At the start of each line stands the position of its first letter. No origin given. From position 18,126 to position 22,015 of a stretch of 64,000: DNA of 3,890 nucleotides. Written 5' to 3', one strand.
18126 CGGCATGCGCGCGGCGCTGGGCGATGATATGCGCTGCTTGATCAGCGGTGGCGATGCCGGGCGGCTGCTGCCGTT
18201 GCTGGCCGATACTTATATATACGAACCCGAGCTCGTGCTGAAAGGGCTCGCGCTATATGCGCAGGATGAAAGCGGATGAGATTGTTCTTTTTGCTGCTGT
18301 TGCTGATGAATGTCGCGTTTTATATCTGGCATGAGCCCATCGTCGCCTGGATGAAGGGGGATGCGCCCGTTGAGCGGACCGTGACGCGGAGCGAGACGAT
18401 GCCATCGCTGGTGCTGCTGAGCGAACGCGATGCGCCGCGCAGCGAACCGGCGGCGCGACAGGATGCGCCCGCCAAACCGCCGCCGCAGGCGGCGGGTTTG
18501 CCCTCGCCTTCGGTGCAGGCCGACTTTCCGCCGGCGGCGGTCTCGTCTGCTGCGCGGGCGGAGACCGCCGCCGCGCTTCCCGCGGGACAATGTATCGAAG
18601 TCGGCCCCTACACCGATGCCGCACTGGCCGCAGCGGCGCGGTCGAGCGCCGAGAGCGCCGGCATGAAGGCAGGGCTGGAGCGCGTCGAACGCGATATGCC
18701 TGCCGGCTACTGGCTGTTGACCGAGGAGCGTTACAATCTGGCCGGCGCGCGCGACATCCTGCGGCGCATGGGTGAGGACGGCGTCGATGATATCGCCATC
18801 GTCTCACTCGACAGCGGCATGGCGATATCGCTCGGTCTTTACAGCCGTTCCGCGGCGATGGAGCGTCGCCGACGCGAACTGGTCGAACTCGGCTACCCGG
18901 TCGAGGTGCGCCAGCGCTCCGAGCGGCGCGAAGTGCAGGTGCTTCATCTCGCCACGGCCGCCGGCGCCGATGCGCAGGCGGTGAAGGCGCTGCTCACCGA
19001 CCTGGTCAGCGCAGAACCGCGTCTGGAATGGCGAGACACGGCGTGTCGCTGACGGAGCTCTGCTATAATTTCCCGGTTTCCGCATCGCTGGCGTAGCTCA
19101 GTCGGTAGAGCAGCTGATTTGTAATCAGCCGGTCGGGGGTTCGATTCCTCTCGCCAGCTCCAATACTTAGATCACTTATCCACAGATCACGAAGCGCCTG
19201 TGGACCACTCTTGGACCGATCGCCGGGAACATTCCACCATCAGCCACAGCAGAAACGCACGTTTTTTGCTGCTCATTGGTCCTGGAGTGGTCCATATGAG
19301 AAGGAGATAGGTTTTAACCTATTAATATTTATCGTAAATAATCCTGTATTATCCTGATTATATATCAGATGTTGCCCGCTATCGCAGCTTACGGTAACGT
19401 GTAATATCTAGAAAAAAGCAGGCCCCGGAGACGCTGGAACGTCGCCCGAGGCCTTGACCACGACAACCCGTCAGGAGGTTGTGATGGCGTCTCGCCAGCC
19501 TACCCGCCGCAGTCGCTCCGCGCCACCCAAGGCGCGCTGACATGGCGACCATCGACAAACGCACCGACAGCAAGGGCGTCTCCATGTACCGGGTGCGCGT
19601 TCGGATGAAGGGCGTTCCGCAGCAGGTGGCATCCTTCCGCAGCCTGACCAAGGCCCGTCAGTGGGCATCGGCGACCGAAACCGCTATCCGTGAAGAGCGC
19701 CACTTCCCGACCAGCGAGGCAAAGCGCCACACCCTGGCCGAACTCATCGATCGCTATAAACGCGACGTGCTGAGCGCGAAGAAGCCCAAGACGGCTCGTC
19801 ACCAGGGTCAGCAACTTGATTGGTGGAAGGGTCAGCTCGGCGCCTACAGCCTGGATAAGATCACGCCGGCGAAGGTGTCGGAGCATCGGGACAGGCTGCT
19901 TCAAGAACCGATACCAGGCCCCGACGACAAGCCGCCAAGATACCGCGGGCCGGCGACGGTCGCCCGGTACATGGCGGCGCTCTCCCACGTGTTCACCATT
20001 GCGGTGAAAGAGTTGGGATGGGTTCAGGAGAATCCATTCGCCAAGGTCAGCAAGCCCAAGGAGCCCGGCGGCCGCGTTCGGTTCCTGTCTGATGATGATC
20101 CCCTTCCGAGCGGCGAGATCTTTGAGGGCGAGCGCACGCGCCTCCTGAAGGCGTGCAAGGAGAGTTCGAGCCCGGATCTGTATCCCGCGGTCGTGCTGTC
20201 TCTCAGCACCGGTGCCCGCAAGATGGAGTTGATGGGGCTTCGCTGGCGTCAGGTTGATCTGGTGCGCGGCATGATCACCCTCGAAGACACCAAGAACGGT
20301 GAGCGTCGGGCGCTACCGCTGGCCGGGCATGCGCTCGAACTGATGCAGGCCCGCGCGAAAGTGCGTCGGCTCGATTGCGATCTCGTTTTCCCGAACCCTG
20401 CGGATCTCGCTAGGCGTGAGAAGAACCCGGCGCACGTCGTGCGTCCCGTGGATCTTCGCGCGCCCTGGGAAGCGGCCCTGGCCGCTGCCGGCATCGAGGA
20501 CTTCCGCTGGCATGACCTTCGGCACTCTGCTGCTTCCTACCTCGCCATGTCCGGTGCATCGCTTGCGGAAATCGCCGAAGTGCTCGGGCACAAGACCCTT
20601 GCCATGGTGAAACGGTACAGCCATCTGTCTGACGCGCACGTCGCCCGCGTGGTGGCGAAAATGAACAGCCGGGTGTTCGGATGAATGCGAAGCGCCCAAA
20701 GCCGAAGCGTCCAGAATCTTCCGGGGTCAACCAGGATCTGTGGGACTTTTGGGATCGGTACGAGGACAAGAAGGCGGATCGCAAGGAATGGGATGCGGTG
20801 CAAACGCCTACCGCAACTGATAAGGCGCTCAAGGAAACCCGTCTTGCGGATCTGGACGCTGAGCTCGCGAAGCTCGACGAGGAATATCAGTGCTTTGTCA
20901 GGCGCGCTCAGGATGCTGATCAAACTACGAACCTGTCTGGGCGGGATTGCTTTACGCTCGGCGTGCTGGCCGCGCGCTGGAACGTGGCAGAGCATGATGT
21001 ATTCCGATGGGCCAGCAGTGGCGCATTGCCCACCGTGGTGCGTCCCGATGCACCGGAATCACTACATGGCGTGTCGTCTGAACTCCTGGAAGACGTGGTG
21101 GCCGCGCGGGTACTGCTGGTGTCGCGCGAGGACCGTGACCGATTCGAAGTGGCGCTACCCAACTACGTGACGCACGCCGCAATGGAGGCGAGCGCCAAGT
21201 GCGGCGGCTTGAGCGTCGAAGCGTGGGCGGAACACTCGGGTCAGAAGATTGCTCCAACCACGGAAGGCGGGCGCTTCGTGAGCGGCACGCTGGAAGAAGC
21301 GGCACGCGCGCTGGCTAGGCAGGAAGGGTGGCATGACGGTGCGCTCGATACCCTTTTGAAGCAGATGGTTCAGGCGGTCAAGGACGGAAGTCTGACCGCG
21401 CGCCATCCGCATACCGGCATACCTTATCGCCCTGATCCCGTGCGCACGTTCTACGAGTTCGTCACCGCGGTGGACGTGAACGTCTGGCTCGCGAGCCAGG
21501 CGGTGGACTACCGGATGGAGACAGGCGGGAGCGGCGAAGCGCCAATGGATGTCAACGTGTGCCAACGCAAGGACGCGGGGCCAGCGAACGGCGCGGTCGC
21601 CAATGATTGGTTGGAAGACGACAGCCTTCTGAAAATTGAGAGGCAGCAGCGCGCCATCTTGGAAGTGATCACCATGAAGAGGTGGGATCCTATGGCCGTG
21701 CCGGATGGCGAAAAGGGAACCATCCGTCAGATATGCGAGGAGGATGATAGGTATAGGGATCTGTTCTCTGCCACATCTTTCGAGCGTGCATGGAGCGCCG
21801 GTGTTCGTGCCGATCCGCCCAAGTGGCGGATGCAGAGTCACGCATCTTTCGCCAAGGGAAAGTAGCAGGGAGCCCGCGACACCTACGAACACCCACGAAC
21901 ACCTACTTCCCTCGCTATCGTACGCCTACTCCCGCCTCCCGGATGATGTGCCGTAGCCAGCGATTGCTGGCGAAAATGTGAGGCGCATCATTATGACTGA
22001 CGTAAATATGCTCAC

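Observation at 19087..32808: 13.7-kb phage-satellite-like island integrated at tRNA-Thr(UGU) with perfect 48-bp att repeats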

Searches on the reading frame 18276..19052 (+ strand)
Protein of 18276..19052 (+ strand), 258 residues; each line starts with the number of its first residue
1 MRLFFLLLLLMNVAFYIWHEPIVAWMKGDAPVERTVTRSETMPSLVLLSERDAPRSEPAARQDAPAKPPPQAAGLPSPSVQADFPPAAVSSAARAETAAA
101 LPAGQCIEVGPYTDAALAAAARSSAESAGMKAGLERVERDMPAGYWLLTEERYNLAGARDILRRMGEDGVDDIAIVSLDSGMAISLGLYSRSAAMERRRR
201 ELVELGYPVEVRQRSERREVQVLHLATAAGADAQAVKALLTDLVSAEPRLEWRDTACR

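Call 16: search_protein_families(library=pfam, max_evalue=0.001, proteins=[window:18276-19052:+])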
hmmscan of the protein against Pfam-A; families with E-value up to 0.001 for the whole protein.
window:18276-19052:+ (258 aa): 0 families

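Call 48: search_protein_families(library=pfam, max_evalue=1, proteins=[window:18276-19052:+])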
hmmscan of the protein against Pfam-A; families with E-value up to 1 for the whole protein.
window:18276-19052:+ (258 aa): 1 family
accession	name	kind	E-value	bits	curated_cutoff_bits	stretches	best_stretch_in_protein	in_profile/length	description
PF03929.21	PepSY_TM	-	0.42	10.8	28.8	1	5-98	14-89/295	PepSY-associated TM region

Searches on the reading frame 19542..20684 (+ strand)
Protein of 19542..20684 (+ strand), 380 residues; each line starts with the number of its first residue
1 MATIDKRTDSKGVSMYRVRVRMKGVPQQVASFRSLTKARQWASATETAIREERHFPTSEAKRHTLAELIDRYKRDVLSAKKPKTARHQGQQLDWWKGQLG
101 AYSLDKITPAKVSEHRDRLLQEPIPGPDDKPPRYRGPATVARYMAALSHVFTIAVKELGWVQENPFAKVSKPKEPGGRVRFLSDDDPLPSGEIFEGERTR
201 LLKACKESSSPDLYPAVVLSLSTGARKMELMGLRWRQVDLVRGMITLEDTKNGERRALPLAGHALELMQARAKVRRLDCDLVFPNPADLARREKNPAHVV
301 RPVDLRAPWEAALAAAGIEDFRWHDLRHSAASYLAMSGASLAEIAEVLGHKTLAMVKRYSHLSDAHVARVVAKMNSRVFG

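Call 8: search_protein_families(library=pfam, max_evalue=0.01, proteins=[window:19542-20684:+])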
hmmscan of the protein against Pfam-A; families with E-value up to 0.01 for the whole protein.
window:19542-20684:+ (380 aa): 2 families
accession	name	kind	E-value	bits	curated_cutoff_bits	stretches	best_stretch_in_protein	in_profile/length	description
PF00589.27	Phage_integrase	-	2.6e-27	96.1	27.1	1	198-365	8-171/172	Phage integrase family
PF24624.1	Int_N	-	0.0018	19.4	27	1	63-171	3-98/100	Phage integrase, N-terminal domain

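Call 10: search_protein_families(library=phrogs, max_evalue=0.001, proteins=[window:19542-20684:+])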
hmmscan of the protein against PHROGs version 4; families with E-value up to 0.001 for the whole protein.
window:19542-20684:+ (380 aa): 8 families
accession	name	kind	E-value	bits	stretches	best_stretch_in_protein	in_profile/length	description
phrog_1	-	integration and excision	1.6e-66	226.8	1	11-378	119-451/611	integrase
phrog_216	-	integration and excision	1.5e-32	113.9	1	143-376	17-238/301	integrase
phrog_35951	-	unknown function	3.3e-17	63.8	1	307-375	7-75/97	-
phrog_25190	-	integration and excision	9.1e-07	30.2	1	314-356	40-82/109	integrase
phrog_7685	-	integration and excision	2.6e-06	28.2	1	318-374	178-235/240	integrase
phrog_7244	-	integration and excision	4.1e-05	24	1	63-262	73-245/263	integrase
phrog_24633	-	unknown function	4.9e-05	23.6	1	316-373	213-269/367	-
phrog_37709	-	unknown function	0.00046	21.2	0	135-244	16-108/116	-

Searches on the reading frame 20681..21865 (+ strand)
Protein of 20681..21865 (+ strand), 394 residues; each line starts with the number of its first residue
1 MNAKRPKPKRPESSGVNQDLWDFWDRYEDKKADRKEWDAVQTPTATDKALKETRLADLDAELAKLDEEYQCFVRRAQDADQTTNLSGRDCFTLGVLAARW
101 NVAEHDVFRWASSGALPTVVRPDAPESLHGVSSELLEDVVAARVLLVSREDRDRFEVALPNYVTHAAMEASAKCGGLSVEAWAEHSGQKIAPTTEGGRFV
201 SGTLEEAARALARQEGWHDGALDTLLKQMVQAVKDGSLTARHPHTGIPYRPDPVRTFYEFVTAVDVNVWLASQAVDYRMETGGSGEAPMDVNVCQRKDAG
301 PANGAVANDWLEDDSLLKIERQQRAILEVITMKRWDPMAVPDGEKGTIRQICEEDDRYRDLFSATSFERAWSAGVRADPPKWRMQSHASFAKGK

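Call 8: search_protein_families(library=pfam, max_evalue=0.01, proteins=[window:20681-21865:+])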
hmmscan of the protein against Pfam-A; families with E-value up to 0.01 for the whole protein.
window:20681-21865:+ (394 aa): 0 families

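Call 10: search_protein_families(library=phrogs, max_evalue=0.001, proteins=[window:20681-21865:+])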
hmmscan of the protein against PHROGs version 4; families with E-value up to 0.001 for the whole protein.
window:20681-21865:+ (394 aa): 0 families

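Call 12: search_protein_families(library=padloc, max_evalue=0.01, proteins=[window:20681-21865:+])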
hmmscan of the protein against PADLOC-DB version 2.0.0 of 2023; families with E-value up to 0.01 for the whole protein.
window:20681-21865:+ (394 aa): 0 families

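Call 13: search_protein_families(library=ncbifam, max_evalue=0.01, proteins=[window:20681-21865:+])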
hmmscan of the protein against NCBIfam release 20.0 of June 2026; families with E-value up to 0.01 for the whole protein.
window:20681-21865:+ (394 aa): 0 families

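Call 48: search_protein_families(library=pfam, max_evalue=1, proteins=[window:20681-21865:+])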
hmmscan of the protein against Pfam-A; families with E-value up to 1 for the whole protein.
window:20681-21865:+ (394 aa): 1 family
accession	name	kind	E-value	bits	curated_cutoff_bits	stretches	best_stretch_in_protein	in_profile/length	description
PF23429.1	DUF7116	-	0.16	12.4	27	1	31-83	23-72/99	Family of unknown function (DUF7116)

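Call 76: find_homologous_proteins(query=window:20681-21862:+)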
Query window:20681-21862:+ (394 aa): 5 proteins with E <= 0.001 among 8000 candidates.
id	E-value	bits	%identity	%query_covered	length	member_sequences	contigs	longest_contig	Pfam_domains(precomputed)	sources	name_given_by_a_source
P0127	6.5e-266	900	100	100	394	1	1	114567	-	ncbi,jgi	jgi:hypothetical protein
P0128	2.1e-72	262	42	95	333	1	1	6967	-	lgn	-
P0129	2.0e-62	230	42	93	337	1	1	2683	-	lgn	-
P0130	1.3e-15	76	55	21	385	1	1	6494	-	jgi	jgi:hypothetical protein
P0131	1.6e-12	65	36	29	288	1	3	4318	-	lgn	-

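Call 77: find_encoding_contigs(protein=P0127, flank=10000, max_places=3)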
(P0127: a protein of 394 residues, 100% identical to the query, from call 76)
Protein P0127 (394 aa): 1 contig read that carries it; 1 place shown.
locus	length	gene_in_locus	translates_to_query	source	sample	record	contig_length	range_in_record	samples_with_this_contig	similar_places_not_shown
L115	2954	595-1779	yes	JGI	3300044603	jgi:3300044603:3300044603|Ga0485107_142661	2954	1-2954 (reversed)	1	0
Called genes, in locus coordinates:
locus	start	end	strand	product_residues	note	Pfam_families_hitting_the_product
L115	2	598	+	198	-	?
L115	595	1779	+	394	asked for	-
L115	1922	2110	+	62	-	-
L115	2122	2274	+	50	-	-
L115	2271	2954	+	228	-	?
